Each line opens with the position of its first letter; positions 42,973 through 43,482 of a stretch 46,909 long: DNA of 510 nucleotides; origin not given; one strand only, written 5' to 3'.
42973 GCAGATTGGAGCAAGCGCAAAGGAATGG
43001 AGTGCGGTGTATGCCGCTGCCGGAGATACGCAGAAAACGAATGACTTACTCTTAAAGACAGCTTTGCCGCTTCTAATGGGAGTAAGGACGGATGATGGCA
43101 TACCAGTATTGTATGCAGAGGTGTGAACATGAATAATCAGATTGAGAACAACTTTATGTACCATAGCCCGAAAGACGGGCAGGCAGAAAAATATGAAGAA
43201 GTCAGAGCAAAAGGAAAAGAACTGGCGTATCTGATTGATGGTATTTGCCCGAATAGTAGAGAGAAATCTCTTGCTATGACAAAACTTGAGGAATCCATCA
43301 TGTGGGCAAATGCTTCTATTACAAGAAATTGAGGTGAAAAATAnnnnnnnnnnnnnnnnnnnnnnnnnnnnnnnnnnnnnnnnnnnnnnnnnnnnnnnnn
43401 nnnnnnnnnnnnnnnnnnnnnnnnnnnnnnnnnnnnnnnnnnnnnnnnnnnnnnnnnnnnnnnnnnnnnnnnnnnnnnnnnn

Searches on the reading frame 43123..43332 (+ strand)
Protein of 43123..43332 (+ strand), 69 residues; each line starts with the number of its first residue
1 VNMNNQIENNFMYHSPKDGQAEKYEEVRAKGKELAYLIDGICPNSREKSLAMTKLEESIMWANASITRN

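Call 87: search_protein_families(library=pfam, proteins=[window:43123-43332:+], max_evalue=0.01)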
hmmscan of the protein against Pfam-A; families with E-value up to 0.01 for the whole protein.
window:43123-43332:+ (69 aa): 1 family
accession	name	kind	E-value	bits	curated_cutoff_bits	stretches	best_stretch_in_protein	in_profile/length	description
PF24729.2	Acb2_Tad1_hairpin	-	6.1e-24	84.4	27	1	13-68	2-58/58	Acb2/Tad1, hairpin domain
